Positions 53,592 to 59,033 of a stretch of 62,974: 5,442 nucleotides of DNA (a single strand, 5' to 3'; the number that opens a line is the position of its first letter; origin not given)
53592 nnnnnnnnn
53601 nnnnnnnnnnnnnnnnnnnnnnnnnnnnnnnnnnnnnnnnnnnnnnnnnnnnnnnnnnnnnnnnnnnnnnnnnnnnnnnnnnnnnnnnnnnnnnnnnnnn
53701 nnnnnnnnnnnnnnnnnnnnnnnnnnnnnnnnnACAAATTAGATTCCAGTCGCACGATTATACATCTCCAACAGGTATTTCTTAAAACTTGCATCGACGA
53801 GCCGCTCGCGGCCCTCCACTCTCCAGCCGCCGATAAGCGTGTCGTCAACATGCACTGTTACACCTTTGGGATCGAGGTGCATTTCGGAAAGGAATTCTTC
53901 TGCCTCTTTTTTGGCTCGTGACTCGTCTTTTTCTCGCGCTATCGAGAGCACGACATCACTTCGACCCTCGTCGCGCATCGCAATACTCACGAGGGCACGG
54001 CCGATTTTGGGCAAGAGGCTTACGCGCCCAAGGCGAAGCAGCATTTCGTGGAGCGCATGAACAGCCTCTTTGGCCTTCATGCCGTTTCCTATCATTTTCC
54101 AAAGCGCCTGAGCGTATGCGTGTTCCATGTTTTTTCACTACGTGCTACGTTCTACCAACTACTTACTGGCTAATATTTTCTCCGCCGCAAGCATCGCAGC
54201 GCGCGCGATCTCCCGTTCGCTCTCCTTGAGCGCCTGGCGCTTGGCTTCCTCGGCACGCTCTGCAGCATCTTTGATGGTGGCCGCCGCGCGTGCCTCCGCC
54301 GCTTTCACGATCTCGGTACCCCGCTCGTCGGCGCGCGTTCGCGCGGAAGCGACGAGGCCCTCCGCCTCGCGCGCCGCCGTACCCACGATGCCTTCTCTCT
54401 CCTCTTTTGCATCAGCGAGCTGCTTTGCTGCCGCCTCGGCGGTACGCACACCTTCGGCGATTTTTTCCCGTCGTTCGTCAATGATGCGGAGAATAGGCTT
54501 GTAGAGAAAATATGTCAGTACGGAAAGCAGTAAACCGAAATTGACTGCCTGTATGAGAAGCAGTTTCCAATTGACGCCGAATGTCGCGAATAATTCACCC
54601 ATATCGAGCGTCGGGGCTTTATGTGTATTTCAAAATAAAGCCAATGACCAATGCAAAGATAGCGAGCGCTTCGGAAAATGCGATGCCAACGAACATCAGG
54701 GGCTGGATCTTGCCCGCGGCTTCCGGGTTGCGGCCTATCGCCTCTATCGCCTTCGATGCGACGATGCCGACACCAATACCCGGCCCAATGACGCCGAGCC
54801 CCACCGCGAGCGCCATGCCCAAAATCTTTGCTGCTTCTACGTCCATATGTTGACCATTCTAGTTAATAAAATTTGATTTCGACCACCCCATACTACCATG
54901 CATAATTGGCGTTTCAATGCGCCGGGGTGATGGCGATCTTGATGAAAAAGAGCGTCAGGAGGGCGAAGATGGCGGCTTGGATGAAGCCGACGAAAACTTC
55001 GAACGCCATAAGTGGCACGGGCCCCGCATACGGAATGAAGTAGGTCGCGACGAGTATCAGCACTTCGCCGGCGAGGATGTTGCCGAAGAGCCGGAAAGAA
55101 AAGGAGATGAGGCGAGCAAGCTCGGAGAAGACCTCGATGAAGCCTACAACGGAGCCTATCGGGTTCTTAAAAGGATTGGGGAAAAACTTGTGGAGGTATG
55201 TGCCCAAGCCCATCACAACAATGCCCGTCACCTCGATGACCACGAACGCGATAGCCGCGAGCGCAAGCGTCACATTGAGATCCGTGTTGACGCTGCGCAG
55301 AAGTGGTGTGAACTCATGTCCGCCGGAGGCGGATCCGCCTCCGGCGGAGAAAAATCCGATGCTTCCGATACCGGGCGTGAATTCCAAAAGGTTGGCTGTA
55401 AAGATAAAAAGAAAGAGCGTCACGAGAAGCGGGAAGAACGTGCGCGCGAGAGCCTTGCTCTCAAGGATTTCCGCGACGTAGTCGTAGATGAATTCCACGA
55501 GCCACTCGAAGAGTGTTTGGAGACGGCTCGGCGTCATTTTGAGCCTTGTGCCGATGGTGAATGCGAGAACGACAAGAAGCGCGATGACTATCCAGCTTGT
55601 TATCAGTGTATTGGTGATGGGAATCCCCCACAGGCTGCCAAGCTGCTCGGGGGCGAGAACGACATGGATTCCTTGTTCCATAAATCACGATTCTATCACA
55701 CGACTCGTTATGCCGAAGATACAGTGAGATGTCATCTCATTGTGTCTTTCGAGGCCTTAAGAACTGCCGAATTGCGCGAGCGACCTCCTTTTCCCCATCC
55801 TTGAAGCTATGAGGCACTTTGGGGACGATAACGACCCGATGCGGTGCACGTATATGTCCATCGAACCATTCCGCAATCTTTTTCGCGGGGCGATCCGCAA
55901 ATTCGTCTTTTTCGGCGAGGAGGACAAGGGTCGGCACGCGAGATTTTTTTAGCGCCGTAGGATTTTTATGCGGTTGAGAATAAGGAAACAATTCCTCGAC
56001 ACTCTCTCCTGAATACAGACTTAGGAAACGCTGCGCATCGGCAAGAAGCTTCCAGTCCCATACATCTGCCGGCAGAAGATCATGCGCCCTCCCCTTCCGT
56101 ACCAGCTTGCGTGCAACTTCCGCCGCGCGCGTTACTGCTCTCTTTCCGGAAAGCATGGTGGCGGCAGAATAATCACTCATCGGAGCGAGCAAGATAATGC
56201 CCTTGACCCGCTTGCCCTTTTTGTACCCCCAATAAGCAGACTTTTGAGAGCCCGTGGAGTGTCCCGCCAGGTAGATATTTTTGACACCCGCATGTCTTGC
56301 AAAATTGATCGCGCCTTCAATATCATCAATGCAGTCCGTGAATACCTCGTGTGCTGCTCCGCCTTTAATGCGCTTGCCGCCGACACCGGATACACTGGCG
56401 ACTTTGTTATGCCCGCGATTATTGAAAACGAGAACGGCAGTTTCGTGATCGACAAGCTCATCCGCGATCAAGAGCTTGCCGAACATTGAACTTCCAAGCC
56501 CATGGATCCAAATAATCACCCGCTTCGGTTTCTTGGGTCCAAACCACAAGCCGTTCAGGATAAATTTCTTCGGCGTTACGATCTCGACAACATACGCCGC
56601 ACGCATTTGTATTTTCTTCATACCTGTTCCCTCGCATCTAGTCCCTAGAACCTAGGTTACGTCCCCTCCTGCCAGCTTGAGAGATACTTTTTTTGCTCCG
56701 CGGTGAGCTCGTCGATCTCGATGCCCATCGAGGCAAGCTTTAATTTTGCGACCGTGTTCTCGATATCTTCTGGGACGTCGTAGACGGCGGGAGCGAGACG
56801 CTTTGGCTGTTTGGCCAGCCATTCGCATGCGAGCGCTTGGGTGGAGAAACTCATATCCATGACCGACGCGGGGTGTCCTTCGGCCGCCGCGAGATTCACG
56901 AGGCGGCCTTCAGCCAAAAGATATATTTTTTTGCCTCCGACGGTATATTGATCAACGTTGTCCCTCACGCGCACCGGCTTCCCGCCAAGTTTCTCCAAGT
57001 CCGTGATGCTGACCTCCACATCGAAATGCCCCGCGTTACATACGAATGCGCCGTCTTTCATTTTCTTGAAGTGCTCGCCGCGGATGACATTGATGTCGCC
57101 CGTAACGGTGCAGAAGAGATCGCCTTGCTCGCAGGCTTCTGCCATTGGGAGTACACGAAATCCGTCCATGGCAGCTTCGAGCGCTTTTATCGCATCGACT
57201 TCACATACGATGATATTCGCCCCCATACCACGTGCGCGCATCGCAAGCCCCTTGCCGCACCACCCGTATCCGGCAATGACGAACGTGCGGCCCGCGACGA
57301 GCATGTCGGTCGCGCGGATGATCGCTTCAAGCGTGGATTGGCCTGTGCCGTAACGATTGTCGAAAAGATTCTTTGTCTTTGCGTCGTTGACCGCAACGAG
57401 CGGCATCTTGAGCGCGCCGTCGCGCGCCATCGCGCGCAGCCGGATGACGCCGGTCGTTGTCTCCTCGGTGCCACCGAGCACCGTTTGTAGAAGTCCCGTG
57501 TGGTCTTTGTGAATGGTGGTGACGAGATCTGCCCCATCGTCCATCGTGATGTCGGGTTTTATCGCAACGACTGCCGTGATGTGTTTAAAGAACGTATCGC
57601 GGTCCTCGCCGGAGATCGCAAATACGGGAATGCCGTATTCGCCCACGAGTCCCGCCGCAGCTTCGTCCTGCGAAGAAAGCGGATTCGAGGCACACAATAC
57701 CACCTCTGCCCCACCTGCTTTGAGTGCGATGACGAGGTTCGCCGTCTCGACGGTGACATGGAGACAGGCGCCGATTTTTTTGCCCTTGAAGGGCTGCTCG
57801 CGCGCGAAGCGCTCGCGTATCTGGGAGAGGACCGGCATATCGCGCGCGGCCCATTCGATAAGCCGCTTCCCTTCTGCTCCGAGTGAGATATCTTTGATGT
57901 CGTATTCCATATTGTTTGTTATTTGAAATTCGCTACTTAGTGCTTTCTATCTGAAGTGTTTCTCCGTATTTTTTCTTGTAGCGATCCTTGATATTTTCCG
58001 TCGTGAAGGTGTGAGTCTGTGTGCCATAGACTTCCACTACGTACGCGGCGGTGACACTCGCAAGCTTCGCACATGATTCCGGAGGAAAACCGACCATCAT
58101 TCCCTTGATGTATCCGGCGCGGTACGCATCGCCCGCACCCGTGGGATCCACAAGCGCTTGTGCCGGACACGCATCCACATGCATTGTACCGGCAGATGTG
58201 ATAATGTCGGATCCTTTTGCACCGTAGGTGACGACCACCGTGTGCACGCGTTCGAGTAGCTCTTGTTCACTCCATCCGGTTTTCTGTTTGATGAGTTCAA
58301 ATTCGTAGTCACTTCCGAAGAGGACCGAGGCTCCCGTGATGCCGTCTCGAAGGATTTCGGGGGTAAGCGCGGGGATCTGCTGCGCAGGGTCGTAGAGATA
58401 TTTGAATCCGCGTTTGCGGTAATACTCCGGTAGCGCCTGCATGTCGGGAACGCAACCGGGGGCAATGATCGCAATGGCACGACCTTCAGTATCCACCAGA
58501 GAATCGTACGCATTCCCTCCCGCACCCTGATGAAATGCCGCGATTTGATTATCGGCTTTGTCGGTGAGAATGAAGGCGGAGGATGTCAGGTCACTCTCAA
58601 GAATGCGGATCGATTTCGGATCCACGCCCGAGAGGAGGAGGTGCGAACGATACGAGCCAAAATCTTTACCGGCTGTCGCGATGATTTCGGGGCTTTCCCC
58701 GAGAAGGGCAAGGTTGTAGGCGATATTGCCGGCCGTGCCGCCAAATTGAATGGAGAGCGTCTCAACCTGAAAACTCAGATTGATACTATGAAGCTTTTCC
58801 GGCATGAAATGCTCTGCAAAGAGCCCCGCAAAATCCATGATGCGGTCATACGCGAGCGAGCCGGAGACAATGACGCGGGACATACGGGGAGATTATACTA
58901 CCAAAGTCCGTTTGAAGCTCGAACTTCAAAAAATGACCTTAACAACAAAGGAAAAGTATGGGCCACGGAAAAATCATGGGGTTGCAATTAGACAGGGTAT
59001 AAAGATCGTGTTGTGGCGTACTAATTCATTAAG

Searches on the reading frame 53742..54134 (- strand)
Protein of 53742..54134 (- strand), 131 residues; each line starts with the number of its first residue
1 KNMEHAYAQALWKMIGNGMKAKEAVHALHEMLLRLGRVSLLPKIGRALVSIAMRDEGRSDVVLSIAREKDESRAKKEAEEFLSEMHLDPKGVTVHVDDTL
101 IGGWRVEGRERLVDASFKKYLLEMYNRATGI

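Call 73: search_protein_families(library=pfam, proteins=[window:53742-54134:-], max_evalue=0.001)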
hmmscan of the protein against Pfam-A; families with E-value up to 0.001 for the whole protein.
window:53742-54134:- (131 aa): 1 family
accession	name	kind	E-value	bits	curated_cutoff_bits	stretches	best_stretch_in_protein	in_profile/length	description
PF00213.23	OSCP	-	3.3e-09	37.5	22.3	1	10-124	55-168/172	ATP synthase delta (OSCP) subunit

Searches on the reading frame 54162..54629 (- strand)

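Call 73: search_protein_families(library=pfam, proteins=[window:54162-54629:-], max_evalue=0.001)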
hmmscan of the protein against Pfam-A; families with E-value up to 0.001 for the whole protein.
window:54162-54629:- (156 aa): 2 families
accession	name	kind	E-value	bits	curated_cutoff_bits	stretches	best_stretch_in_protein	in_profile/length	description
PF00430.23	ATP-synt_B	-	1.4e-19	70.9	28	1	24-153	2-131/132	ATP synthase B/B' CF(0)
PF12137.13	RapA_C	-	0.00076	19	26.8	1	39-145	229-335/360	RNA polymerase recycling family C-terminal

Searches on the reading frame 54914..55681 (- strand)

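Call 73: search_protein_families(library=pfam, proteins=[window:54914-55681:-], max_evalue=0.001)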
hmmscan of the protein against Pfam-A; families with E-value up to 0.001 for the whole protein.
window:54914-55681:- (255 aa): 1 family
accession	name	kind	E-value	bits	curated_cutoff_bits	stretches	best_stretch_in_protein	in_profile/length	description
PF00119.25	ATP-synt_A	-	1.3e-44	153.2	33.9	1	27-248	2-217/217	ATP synthase A chain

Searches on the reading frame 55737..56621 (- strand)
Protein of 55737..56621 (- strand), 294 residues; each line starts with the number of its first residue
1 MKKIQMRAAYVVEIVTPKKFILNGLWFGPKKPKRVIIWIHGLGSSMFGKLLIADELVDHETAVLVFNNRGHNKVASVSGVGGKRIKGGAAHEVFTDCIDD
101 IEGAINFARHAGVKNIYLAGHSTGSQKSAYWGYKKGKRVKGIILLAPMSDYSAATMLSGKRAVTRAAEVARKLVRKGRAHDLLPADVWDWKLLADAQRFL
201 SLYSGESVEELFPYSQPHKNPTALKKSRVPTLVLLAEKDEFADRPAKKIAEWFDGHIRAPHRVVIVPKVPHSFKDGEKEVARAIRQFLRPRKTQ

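Call 73: search_protein_families(library=pfam, proteins=[window:55737-56621:-], max_evalue=0.001)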
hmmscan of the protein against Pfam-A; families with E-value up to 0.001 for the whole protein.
window:55737-56621:- (294 aa): 4 families
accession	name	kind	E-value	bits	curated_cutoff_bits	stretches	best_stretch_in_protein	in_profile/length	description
PF12146.15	Hydrolase_4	-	1e-17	64.7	27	1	31-250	2-211/239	Serine aminopeptidase, S33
PF08538.16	DUF1749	-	1.3e-15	57.8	24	1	99-248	85-248/299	Protein of unknown function (DUF1749)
PF12697.13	Abhydrolase_6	-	7.3e-12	46.8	26.3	1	36-273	1-206/217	Alpha/beta hydrolase family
PF00561.26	Abhydrolase_1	-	7.4e-09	36.1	25.8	1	35-150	2-104/245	alpha/beta hydrolase fold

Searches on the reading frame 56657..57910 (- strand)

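Call 73: search_protein_families(library=pfam, proteins=[window:56657-57910:-], max_evalue=0.001)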
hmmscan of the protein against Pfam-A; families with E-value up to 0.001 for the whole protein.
window:56657-57910:- (417 aa): 4 families
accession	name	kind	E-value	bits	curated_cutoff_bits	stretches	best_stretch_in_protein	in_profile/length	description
PF05221.23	AdoHcyase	-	1.8e-59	201.8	25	2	2-135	1-138/299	S-adenosyl-L-homocysteine hydrolase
PF00670.27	AdoHcyase_NAD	-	1.5e-50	171.9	27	1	185-344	1-161/162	S-adenosyl-L-homocysteine hydrolase, NAD binding domain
PF02826.25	2-Hacid_dh_C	-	3.1e-08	33.7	25.1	1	205-294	34-127/178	D-isomer specific 2-hydroxyacid dehydrogenase, NAD binding domain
PF07991.19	KARI_N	-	4.1e-06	26.9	20.6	1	206-300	3-101/165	Acetohydroxy acid isomeroreductase, NADPH-binding domain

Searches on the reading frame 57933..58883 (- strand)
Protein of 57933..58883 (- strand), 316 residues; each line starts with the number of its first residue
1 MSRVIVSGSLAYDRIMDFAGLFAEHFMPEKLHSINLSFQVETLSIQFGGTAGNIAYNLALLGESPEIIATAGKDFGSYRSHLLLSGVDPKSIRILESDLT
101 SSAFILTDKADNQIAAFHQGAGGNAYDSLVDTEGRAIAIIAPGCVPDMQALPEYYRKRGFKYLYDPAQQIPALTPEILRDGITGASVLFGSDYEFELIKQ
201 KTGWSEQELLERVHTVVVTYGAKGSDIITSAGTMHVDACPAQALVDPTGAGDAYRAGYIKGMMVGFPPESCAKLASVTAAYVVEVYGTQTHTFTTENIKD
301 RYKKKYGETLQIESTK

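Call 98: search_protein_families(library=pfam, proteins=[window:57933-58883:-], max_evalue=0.0001)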
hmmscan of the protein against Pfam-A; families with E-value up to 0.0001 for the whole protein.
window:57933-58883:- (316 aa): 1 family
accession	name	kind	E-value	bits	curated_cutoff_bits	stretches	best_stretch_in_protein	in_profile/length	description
PF00294.29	PfkB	-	1.5e-39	136.6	25.8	1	33-290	22-297/302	pfkB family carbohydrate kinase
